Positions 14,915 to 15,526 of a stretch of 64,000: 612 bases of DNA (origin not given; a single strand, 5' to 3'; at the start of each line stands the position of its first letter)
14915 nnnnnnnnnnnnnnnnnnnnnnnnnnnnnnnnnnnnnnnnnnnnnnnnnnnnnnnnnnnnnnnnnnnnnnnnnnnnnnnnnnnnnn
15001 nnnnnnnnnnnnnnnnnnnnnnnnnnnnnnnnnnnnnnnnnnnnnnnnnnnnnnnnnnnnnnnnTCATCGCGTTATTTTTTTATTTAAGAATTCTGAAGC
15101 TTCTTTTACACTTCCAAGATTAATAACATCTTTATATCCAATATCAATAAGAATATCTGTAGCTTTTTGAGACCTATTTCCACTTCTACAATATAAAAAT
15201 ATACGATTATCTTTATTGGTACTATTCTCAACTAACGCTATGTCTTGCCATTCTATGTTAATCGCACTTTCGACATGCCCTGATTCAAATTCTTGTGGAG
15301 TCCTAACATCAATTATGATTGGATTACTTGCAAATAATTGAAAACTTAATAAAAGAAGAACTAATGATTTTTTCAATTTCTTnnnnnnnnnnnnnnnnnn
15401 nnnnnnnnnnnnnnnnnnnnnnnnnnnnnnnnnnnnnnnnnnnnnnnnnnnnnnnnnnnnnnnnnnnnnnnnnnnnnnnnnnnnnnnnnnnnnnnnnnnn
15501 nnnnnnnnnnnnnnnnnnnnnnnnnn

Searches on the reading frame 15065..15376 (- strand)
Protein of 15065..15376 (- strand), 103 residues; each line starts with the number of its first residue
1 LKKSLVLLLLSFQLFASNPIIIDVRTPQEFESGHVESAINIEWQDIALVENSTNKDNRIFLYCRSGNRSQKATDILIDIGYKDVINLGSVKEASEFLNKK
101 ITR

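Call 7: search_protein_families(library=ncbifam, proteins=[window:15065-15376:-])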
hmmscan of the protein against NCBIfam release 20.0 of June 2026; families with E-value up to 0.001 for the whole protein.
window:15065-15376:- (103 aa): 16 families
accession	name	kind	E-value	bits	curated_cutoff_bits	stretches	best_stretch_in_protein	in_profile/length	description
NF007627.0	PRK10287.1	equivalog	2.8e-16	59.6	102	1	3-93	4-97/104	thiosulfate sulfurtransferase PspE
TIGR02981.1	phageshock_pspE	exception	6.1e-15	55.4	126.3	1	7-92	8-94/101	thiosulfate sulfurtransferase PspE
NF045521.1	rhoda_near_glyco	subfamily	1.1e-12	47.9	145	1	17-88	30-103/144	rhodanese homology domain-containing protein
NF006444.0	PRK08762.1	equivalog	1.3e-11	43.7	449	1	16-87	27-100/387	molybdopterin-synthase adenylyltransferase MoeB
NF001195.0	PRK00162.1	equivalog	3e-10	40.4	102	1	18-87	20-89/108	thiosulfate sulfurtransferase GlpE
NF008750.0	PRK11784.1-2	equivalog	1.2e-08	34.5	241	1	16-41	13-38/346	tRNA 2-selenouridine(34) synthase MnmH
NF001133.1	PRK00142.1-1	equivalog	8.1e-08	32.1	170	1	18-87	121-196/229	oxygen-dependent tRNA uridine(34) hydroxylase TrhO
NF005902.0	PRK07878.1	equivalog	1.1e-07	31.2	647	1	20-88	305-375/392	adenylyltransferase/sulfurtransferase MoeZ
NF041203.1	rhodanese_LYCAU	equivalog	2.4e-07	30.5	115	1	14-87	32-109/126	rhodanese-related (seleno)protein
NF008752.0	PRK11784.1-4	equivalog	3.7e-07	29.2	266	0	20-41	20-41/357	tRNA 2-selenouridine(34) synthase MnmH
TIGR03167.1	tRNA_sel_U_synt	equivalog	5.4e-07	29.3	219.75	1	19-41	3-25/311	tRNA 2-selenouridine(34) synthase MnmH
NF008751.0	PRK11784.1-3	equivalog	2e-06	27.3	361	0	13-41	12-40/367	tRNA 2-selenouridine(34) synthase MnmH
NF005646.0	PRK07411.1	equivalog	2.5e-06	26.9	633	1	17-99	298-385/390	molybdopterin-synthase adenylyltransferase MoeB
NF002397.0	PRK01415.1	equivalog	1.7e-05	24.7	280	1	18-87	127-202/247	hypothetical protein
TIGR04568.1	arch_SelU_Nterm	equivalog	0.00016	21.5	200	0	12-41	97-126/215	selenouridine synthase SelU-like subunit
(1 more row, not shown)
